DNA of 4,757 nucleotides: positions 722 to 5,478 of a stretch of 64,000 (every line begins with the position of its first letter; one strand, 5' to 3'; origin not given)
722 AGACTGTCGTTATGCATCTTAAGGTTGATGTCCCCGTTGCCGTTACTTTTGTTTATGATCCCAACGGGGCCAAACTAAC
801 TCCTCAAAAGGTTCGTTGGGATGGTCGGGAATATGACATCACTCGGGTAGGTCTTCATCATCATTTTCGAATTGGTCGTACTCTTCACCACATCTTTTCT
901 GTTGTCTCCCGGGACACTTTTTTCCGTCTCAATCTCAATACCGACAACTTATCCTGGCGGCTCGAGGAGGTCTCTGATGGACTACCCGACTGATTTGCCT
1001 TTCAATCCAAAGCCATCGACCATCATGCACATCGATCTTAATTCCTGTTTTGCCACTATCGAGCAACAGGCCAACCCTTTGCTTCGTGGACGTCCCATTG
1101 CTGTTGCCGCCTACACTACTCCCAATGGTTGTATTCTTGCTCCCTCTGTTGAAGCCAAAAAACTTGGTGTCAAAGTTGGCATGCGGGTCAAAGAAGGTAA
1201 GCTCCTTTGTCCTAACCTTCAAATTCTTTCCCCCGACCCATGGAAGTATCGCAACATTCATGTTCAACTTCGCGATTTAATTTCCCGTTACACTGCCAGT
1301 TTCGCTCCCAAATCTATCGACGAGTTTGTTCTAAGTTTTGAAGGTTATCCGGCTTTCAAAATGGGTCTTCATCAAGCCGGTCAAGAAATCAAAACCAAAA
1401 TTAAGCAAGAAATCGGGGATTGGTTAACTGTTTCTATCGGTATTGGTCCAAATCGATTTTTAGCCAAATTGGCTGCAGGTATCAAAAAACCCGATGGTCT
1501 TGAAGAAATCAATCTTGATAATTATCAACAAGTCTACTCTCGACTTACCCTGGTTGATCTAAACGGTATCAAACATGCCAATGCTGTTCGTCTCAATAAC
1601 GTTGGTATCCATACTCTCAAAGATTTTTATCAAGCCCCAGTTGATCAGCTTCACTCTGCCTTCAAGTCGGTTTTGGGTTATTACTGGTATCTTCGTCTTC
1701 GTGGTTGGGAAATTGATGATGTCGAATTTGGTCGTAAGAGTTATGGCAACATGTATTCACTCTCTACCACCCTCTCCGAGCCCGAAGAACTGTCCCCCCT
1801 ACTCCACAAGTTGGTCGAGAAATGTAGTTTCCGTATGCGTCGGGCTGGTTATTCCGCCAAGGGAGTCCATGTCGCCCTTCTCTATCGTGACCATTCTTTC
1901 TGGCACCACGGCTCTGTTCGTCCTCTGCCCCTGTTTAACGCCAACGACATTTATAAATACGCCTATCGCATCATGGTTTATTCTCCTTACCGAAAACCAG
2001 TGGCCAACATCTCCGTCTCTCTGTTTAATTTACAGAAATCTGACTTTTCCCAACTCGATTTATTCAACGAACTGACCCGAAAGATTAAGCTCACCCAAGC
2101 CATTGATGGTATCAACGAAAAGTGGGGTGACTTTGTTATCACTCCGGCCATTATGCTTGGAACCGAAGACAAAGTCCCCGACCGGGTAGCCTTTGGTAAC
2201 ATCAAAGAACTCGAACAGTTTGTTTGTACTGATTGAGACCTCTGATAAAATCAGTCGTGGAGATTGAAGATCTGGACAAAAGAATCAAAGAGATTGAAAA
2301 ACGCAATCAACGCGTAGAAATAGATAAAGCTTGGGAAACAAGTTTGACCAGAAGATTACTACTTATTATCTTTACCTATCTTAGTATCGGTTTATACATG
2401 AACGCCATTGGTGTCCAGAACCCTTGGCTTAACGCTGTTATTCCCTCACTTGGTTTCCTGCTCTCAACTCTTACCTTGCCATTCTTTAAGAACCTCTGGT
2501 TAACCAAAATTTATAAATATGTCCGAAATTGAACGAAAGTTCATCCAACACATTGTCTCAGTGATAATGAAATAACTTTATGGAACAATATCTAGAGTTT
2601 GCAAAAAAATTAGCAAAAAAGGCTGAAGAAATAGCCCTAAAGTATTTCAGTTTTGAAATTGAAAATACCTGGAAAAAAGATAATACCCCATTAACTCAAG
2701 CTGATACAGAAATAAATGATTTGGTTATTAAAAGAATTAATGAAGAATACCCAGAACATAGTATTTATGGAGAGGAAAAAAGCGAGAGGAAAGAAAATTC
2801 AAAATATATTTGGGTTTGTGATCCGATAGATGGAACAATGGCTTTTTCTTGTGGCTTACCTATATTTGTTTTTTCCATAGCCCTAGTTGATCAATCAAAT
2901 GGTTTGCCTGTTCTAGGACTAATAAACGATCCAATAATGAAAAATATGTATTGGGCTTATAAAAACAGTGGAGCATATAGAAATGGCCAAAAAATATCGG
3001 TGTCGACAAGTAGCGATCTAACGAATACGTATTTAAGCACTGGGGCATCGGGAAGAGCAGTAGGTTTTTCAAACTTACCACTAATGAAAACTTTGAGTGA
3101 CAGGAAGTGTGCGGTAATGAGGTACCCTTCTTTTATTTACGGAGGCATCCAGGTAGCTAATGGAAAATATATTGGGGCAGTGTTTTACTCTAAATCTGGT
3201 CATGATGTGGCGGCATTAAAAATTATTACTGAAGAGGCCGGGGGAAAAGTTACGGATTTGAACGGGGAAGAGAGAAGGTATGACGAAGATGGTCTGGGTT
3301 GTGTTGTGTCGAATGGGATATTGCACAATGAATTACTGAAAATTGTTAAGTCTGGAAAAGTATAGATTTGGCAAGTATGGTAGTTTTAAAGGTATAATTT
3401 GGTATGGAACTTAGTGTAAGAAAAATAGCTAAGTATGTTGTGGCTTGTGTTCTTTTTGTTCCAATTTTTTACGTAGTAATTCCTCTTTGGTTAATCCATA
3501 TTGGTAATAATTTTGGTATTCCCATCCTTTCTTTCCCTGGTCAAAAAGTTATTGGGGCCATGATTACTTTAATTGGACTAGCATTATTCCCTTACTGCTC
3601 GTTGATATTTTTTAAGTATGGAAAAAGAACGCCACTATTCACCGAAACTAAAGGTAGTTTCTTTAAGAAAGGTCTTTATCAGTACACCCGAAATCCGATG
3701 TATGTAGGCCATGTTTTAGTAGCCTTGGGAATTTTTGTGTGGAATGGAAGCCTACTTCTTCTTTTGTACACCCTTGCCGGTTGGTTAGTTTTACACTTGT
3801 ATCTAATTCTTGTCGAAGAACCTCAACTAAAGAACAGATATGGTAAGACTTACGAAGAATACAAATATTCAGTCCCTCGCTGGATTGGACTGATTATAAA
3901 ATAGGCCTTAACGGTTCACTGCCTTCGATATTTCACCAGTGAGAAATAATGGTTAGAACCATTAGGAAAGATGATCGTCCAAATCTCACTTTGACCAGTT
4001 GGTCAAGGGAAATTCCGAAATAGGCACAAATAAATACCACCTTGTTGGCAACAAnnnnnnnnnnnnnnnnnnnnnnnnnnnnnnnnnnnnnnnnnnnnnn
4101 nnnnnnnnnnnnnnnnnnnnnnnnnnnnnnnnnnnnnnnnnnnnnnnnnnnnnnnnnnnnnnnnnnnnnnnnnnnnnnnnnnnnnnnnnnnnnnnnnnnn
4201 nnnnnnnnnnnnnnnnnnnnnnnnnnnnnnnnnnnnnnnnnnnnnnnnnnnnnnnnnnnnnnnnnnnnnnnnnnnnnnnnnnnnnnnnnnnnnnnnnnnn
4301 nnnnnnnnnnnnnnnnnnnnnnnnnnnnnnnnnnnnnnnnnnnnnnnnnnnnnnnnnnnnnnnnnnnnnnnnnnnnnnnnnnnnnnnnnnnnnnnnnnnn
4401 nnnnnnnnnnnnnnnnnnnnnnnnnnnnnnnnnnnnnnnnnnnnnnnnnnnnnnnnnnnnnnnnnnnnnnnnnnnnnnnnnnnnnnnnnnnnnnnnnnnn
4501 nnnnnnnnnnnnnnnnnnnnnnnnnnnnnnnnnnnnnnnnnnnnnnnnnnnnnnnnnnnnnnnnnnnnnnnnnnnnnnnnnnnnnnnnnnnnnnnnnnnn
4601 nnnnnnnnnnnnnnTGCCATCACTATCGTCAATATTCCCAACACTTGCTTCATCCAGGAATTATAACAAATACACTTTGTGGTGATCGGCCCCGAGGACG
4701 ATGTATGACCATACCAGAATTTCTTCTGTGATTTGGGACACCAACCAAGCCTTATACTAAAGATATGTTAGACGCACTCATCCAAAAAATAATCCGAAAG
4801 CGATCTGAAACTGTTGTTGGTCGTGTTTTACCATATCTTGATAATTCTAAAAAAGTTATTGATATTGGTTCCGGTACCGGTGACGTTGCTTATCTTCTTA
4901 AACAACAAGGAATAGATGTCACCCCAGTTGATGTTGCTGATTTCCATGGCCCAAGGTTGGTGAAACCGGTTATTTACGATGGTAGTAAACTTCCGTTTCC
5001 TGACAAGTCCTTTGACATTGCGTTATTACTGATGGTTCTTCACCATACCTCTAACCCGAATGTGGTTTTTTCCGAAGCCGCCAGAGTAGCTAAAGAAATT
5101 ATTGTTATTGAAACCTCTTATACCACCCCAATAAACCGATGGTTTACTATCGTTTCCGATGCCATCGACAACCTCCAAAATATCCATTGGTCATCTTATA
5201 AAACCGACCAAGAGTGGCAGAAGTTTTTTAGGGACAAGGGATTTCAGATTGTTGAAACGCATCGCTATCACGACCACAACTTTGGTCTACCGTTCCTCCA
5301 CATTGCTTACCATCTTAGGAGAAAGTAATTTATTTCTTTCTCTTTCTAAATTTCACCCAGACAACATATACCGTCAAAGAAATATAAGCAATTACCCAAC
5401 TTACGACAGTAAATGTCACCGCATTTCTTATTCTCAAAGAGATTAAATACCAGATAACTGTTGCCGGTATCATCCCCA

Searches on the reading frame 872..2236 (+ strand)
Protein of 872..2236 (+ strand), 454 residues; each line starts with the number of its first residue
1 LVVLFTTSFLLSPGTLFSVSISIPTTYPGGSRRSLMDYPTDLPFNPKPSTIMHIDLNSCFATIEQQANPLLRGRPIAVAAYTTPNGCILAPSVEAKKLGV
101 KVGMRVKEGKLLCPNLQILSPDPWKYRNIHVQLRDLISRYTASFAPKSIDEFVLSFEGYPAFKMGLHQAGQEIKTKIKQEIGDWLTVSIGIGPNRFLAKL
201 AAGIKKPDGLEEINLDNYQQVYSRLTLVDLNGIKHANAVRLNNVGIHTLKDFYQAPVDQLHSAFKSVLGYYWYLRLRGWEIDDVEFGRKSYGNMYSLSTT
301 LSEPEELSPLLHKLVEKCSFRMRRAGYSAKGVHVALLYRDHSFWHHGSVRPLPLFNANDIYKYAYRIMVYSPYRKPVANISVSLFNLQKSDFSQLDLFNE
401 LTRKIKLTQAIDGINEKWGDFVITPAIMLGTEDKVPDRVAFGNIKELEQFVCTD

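Call 6: search_protein_families(library=pfam, proteins=[window:872-2236:+])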
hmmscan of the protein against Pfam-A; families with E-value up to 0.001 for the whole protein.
window:872-2236:+ (454 aa): 2 families
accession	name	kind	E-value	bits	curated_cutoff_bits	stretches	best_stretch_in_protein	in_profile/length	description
PF00817.25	IMS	-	4.1e-33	114.8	23.2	1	54-202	1-147/148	impB/mucB/samB family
PF11799.13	IMS_C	-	1.3e-13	51.8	20.7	1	288-397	1-109/109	impB/mucB/samB family C-terminal domain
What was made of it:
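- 1..7473 (.): Right-hand 7.5 kb of a strain-variable mosaic block at least 25 kb long (the 'left arm'). Genes: SRAP, dinB, inositol monophosphatase, PEMT-like, methyltransferase, DedA/VTT, YobF_C-like, and a 145-aa protein of unknown function. Pfam (call 6).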

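Call 13: find_encoding_contigs(protein=window:872-2236:+, flank=10000, max_places=6)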
Protein window:872-2236:+ (454 aa): no gene with exactly this product is on record in the collection.
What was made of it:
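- Tried and rejected: Exact look-up of dinB from its TTG start (call 13): not on record, because the called gene starts later.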

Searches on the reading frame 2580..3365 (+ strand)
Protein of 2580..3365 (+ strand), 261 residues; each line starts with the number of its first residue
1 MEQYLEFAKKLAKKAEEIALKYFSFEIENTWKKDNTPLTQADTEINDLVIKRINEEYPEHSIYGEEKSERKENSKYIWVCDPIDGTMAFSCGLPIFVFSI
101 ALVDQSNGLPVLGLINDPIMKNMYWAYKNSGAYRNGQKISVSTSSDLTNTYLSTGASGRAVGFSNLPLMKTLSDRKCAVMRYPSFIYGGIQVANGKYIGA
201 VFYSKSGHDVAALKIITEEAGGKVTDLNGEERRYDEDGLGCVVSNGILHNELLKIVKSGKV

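Call 6: search_protein_families(library=pfam, proteins=[window:2580-3365:+])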
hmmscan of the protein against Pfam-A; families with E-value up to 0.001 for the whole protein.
window:2580-3365:+ (261 aa): 1 family
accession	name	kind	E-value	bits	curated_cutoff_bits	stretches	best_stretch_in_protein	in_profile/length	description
PF00459.30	Inositol_P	-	2.4e-49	168.7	27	1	2-257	3-267/271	Inositol monophosphatase family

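Call 14: find_encoding_contigs(protein=window:2580-3365:+, flank=10000, max_places=6)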
Protein window:2580-3365:+ (261 aa): 1 contig read that carries it; 1 place shown.
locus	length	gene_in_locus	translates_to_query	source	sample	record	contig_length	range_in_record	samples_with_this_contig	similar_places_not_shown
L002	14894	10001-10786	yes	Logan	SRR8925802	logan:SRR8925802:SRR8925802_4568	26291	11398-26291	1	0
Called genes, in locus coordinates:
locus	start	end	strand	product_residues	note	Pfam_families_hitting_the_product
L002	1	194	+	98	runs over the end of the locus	-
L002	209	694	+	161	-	-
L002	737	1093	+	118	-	-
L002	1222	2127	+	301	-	-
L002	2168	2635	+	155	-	-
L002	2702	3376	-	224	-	-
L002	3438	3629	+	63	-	-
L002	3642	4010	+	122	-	PF00903:Glyoxalase, PF12681:Glyoxalase_2, PF13669:Glyoxalase_4 (weak), PF22677:Ble-like_N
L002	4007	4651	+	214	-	PF00702:Hydrolase, PF13419:HAD_2, PF13242:Hydrolase_like (weak)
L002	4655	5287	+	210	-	PF03575:Peptidase_S51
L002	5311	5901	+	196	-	PF00300:His_Phos_1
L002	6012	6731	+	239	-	PF13847:Methyltransf_31, PF08241:Methyltransf_11, PF13649:Methyltransf_25 (weak)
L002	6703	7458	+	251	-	PF20408:Abhydrolase_11 (faint), PF12146:Hydrolase_4 (weak), PF12697:Abhydrolase_6 (faint), PF00561:Abhydrolase_1 (weak)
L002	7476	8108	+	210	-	PF02586:SRAP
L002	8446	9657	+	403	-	PF00817:IMS, PF11799:IMS_C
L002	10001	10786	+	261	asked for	PF00459:Inositol_P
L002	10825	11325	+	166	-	PF06966:DUF1295, PF04191:PEMT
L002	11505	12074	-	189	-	-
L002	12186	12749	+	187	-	PF01209:Ubie_methyltran (faint), PF13489:Methyltransf_23, PF07021:MetW, PF13847:Methyltransf_31 (weak), PF08241:Methyltransf_11, PF08242:Methyltransf_12 (weak), PF13649:Methyltransf_25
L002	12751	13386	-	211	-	PF09335:VTT_dom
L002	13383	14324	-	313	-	PF27157:YobF_C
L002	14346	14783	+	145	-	-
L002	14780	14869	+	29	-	-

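Call 39: find_homologous_proteins(query=L002:209-694:+, max_evalue=0.00001)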
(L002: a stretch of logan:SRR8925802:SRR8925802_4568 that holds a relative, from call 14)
Query L002:209-694:+ (161 aa): 4 proteins with E <= 0.00001 among 120 candidates.
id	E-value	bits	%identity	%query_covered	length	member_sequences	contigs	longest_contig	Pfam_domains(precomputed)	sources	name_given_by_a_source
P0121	4.4e-97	340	100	100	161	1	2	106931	-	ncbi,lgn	-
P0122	2.0e-82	293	86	100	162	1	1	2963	-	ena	-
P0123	8.4e-72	258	78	100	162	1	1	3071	-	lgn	-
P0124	5.9e-70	252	75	100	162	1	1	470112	-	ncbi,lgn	-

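Call 40: find_encoding_contigs(protein=P0121, flank=10000, max_places=4)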
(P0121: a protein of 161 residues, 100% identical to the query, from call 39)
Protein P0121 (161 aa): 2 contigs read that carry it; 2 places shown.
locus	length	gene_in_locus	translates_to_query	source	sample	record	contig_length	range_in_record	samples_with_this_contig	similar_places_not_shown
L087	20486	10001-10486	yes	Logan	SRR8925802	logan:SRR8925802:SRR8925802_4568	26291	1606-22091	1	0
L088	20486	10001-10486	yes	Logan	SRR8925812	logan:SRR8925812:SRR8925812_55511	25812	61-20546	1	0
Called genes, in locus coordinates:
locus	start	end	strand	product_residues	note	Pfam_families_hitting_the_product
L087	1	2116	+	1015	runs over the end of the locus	PF04313:HSDR_N, PF00270:DEAD, PF04851:ResIII, PF18766:SWI2_SNF2, PF22679:T1R_D3-like, PF12008:EcoR124_C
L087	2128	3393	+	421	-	PF09903:DUF2130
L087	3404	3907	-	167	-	PF10881:DUF2726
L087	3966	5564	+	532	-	-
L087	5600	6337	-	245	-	-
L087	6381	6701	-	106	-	-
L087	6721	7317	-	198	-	-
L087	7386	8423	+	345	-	-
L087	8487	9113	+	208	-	-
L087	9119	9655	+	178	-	PF01551:Peptidase_M23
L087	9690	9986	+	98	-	-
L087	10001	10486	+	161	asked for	-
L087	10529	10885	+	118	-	-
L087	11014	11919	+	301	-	-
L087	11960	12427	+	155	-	-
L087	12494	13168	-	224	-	-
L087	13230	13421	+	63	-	-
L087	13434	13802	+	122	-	PF00903:Glyoxalase, PF12681:Glyoxalase_2, PF13669:Glyoxalase_4 (weak), PF22677:Ble-like_N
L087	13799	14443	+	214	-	PF00702:Hydrolase, PF13419:HAD_2, PF13242:Hydrolase_like (weak)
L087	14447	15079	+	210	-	PF03575:Peptidase_S51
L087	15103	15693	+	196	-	PF00300:His_Phos_1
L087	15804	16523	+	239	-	PF13847:Methyltransf_31, PF08241:Methyltransf_11, PF13649:Methyltransf_25 (weak)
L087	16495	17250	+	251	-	PF20408:Abhydrolase_11 (faint), PF12146:Hydrolase_4 (weak), PF12697:Abhydrolase_6 (faint), PF00561:Abhydrolase_1 (weak)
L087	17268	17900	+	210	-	PF02586:SRAP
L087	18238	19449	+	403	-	PF00817:IMS, PF11799:IMS_C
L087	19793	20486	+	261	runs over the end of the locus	PF00459:Inositol_P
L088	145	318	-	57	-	-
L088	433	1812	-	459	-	PF00239:Resolvase, PF07508:Recombinase, PF13408:Zn_ribbon_recom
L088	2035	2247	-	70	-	PF24250:HVO_2718 (weak), PF13560:HTH_31, PF07022:Phage_CI_repr (weak), PF12844:HTH_19, PF13443:HTH_26, PF01381:HTH_3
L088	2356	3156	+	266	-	-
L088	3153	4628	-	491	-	PF17289:Terminase_6C (weak)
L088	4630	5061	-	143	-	-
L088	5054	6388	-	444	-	PF02195:ParB_N, PF01555:N6_N4_Mtase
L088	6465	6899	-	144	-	-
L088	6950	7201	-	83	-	-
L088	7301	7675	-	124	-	-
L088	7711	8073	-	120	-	-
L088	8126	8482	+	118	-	PF01909:NTP_transf_2, PF18765:Polbeta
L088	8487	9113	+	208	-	-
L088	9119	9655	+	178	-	PF01551:Peptidase_M23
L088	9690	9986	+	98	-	-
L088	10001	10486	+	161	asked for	-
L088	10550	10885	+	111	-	-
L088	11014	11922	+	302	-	-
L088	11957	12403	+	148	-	PF00892:EamA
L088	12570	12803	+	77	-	PF00892:EamA (faint)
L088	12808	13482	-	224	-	-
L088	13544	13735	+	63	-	-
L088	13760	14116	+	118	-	PF00903:Glyoxalase, PF12681:Glyoxalase_2, PF13669:Glyoxalase_4 (weak), PF22677:Ble-like_N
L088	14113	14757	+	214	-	PF00702:Hydrolase, PF13419:HAD_2, PF13242:Hydrolase_like (weak)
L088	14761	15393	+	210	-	PF03575:Peptidase_S51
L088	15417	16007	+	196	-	PF00300:His_Phos_1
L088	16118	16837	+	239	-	PF13847:Methyltransf_31, PF08241:Methyltransf_11, PF13649:Methyltransf_25 (weak)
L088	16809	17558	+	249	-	PF12146:Hydrolase_4 (weak), PF12697:Abhydrolase_6 (faint), PF00326:Peptidase_S9 (weak), PF05728:UPF0227 (weak), PF00561:Abhydrolase_1 (weak)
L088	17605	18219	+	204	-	PF02586:SRAP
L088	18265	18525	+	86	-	-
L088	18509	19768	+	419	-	PF00817:IMS, PF11799:IMS_C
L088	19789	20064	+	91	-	-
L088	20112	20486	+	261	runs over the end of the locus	PF00459:Inositol_P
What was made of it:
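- Its content is restriction-modification and other accessory genes (calls 6, 40).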

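Call 51: find_encoding_contigs(protein=P0124, flank=10000, max_places=4)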
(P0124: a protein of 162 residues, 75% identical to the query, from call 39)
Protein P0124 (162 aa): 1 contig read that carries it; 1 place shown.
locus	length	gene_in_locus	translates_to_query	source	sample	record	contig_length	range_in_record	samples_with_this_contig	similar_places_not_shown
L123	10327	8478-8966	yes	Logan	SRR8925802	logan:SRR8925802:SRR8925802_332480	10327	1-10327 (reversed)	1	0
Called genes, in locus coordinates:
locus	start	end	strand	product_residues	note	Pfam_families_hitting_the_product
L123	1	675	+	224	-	?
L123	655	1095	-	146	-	PF00300:His_Phos_1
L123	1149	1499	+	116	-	-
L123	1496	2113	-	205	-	PF00702:Hydrolase, PF13419:HAD_2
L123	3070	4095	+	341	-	-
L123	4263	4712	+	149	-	-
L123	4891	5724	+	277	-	PF01488:Shikimate_DH (faint)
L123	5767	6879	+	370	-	-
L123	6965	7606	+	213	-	-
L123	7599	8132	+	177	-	PF01551:Peptidase_M23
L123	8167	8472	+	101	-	-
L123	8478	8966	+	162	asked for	-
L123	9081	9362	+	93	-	-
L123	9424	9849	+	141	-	PF00293:NUDIX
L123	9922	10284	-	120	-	-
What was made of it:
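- Part of the block (the M23 cluster) has a 75%-identical counterpart in another Shapirobacteria species, so some of it may be conserved chromosome rather than mobile DNA (call 51).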

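Call 53: find_related_loci(query=L088:3153-4628:-, collection=viral_contigs, flank=10000)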
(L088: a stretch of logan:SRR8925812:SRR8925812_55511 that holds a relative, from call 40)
Query L088:3153-4628:- (491 aa) in viral_contigs; peptide patterns used: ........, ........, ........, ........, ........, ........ (x = any residue, [..] = any of these).
3 stretches matched a pattern, but none encodes a relative of the query by tblastn (E <= 1e-3).

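Call 69: find_related_loci(query=L088:436-1812:-, collection=viral_contigs, flank=10000)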
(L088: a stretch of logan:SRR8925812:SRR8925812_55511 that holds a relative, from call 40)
Query L088:436-1812:- (459 aa) in viral_contigs; peptide patterns used: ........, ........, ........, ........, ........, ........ (x = any residue, [..] = any of these).
4 stretches matched a pattern, but none encodes a relative of the query by tblastn (E <= 1e-3).

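Call 70: search_protein_families(library=phrogs, proteins=[L087:7386-8423:+, L087:8487-9113:+, L087:9119-9655:+, L087:9690-9986:+, L087:10001-10486:+, L087:10529-10885:+, L087:11014-11919:+, L087:11960-12427:+, L087:12494-13168:-, L087:3966-5564:+], max_evalue=0.001)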
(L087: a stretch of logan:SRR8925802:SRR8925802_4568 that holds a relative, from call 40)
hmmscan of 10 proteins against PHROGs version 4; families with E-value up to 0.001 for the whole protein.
L087:7386-8423:+ (345 aa): 0 families

L087:8487-9113:+ (208 aa): 0 families

L087:9119-9655:+ (178 aa): 11 families
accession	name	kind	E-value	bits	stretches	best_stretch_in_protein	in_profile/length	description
phrog_10030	-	tail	2.7e-10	39.2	1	38-152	1912-2011/2105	tail length tape measure protein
phrog_14988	-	other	2e-09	38.5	1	26-162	19-142/272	peptidase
phrog_3084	-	lysis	2.1e-09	37.9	1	41-162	25-132/468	endolysin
phrog_880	-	lysis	3.1e-09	37.7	1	42-149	31-122/435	endolysin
phrog_7767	-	other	1.2e-08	35.9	1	71-148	52-108/194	metallo-endopeptidase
phrog_11037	-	unknown function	1.2e-08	35.6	1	7-163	168-300/365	-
phrog_6700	-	lysis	1.5e-08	33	1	33-153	2619-2718/2898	endolysin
phrog_4070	-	tail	1.6e-06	27.6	1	97-156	664-719/989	tail length tape measure protein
phrog_3578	-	lysis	7.6e-06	26.6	1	4-148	203-338/405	endolysin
phrog_1067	-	head and packaging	0.00012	21.7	1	42-149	764-847/991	minor head protein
phrog_8537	-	unknown function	0.00073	19.9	0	98-156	55-109/384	-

L087:9690-9986:+ (98 aa): 0 families

L087:10001-10486:+ (161 aa): 0 families

L087:10529-10885:+ (118 aa): 0 families

L087:11014-11919:+ (301 aa): 0 families

L087:11960-12427:+ (155 aa): 0 families

L087:12494-13168:- (224 aa): 0 families

L087:3966-5564:+ (532 aa): 0 families

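Call 71: search_protein_families(library=phrogs, proteins=[L088:2356-3156:+, L088:3153-4628:-, L088:4630-5061:-, L088:5054-6388:-, L088:6465-6899:-, L088:6950-7201:-, L088:7301-7675:-, L088:7711-8073:-, L088:8126-8482:+, L088:145-318:-], max_evalue=0.001)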
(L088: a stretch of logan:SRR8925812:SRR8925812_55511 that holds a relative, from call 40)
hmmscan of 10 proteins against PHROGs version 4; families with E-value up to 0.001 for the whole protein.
L088:2356-3156:+ (266 aa): 1 family
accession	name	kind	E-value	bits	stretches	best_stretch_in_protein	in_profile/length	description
phrog_6050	-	DNA, RNA and nucleotide metabolism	1.2e-05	25.3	1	17-137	54-181/402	HNH endonuclease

L088:3153-4628:- (491 aa): 7 families
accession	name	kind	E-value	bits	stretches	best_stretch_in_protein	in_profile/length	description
phrog_38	-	head and packaging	1.1e-84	286.6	1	18-471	267-711/760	terminase large subunit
phrog_5573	-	head and packaging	1.1e-17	65.3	1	239-460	18-231/250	terminase large subunit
phrog_14112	-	unknown function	3.9e-11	43.9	1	62-194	108-241/247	-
phrog_4758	-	head and packaging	1.5e-09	38.6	1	16-247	12-242/243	terminase large subunit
phrog_979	-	head and packaging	4.7e-07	29.8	1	290-459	419-595/642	terminase large subunit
phrog_20726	-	unknown function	0.00025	21.8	0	313-394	6-82/199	-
phrog_17672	-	head and packaging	0.00078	19.5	0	55-189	64-196/395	terminase large subunit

L088:4630-5061:- (143 aa): 7 families
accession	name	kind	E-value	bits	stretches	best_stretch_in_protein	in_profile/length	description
phrog_309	-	head and packaging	3.1e-10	41.6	1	37-130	167-287/319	terminase small subunit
phrog_4044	-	head and packaging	8.3e-07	29.7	1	17-63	30-76/180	terminase small subunit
phrog_14982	-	unknown function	9.5e-05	23.5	1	23-80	27-81/182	-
phrog_4102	-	head and packaging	0.00012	23.3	1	29-115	33-126/166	terminase small subunit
phrog_24579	-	head and packaging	0.00037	21.5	1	30-94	35-98/126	terminase small subunit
phrog_157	-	integration and excision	0.00045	20.3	1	14-59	203-250/580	transposase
phrog_2538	-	head and packaging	0.00056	21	1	29-60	21-51/129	terminase small subunit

L088:5054-6388:- (444 aa): 28 families (the best 25 are shown)
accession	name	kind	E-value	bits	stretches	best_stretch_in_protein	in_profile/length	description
phrog_498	-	other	1.3e-83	282.6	1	2-442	29-431/633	DNA methyltransferase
phrog_620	-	DNA, RNA and nucleotide metabolism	1.3e-31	111.3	1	3-141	4-145/217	ParB-like partition protein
phrog_67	-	other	5.5e-29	102.8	1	152-439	112-351/743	DNA methyltransferase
phrog_8071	-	DNA, RNA and nucleotide metabolism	4.1e-25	89.8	1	3-201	2-206/389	ParB-like partition protein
phrog_9353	-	unknown function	1.1e-23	85.3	1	6-138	9-145/245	-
phrog_3008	-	other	8.1e-20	72.1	1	368-442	148-222/244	DNA methyltransferase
phrog_723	-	DNA, RNA and nucleotide metabolism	2.2e-18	67.9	1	5-141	10-152/223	ParB-like partition protein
phrog_940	-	DNA, RNA and nucleotide metabolism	1.5e-16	61.6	1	5-147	3-138/388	nuclease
phrog_5475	-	unknown function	7.3e-15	55.7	1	8-107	3-94/458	-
phrog_930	-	DNA, RNA and nucleotide metabolism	3.2e-13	51.1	1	4-155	3-161/223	ParB-like partition protein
phrog_15396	-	DNA, RNA and nucleotide metabolism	1.7e-12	48.7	1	6-131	2-131/258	ParB-like partition nuclease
phrog_4715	-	DNA, RNA and nucleotide metabolism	1.1e-11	44.9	1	2-94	141-233/630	ParB-like partition protein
phrog_23085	-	unknown function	2.7e-11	44.3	1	336-441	15-115/138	-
phrog_26387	-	DNA, RNA and nucleotide metabolism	4.6e-11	43.6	1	4-101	6-104/252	ParB-like partition nuclease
phrog_3264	-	DNA, RNA and nucleotide metabolism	1.2e-09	39.2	1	5-88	46-129/337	ParB-like partition protein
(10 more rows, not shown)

L088:6465-6899:- (144 aa): 0 families

L088:6950-7201:- (83 aa): 0 families

L088:7301-7675:- (124 aa): 0 families

L088:7711-8073:- (120 aa): 0 families

L088:8126-8482:+ (118 aa): 0 families

L088:145-318:- (57 aa): 0 families

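Call 81: search_protein_families(library=padloc, proteins=[L087:2128-3393:+, L087:3404-3907:-, L087:3966-5564:+], max_evalue=0.001)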
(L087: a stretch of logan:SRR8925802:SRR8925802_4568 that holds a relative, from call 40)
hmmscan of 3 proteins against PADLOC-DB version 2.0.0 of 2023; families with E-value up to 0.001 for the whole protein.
L087:2128-3393:+ (421 aa): 0 families

L087:3404-3907:- (167 aa): 0 families

L087:3966-5564:+ (532 aa): 0 families

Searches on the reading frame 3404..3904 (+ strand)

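Call 6: search_protein_families(library=pfam, proteins=[window:3404-3904:+])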
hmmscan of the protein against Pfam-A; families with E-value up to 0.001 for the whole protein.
window:3404-3904:+ (166 aa): 3 families
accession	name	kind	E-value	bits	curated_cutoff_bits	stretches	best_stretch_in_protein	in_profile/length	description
PF04191.18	PEMT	-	6.9e-14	52.6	25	1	77-148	33-104/105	Phospholipid methyltransferase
PF06966.17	DUF1295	-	1.3e-09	38.3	20.4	1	13-155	90-233/235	Protein of unknown function (DUF1295)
PF04140.19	ICMT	-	0.00067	20.5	24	0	79-128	28-80/95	Isoprenylcysteine carboxyl methyltransferase (ICMT) family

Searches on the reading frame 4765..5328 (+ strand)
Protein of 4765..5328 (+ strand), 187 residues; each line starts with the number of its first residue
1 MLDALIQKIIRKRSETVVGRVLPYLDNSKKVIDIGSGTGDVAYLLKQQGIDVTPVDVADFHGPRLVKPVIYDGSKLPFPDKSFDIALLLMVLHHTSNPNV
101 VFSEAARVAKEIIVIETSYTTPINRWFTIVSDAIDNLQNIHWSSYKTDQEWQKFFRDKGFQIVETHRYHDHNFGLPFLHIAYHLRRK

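Call 6: search_protein_families(library=pfam, proteins=[window:4765-5328:+])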
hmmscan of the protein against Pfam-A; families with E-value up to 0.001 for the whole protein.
window:4765-5328:+ (187 aa): 7 families
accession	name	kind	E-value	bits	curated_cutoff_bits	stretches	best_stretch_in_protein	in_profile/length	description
PF13489.12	Methyltransf_23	-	5.2e-15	56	27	1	16-164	11-163/164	Methyltransferase domain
PF08241.18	Methyltransf_11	-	1.3e-13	51.8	21.2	1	32-110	1-88/95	Methyltransferase domain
PF13649.12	Methyltransf_25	-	1e-09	39.4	27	1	31-110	1-94/97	Methyltransferase domain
PF07021.18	MetW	-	1.9e-08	34.6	21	1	23-132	9-125/193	Methionine biosynthesis protein MetW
PF13847.12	Methyltransf_31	-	1e-07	32.1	27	1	26-158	2-144/145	Methyltransferase domain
PF01209.24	Ubie_methyltran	-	1.2e-06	28.6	20.1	0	28-181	48-231/233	ubiE/COQ5 methyltransferase family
PF08242.18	Methyltransf_12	-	7.1e-06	27.1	30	1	32-110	1-93/98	Methyltransferase domain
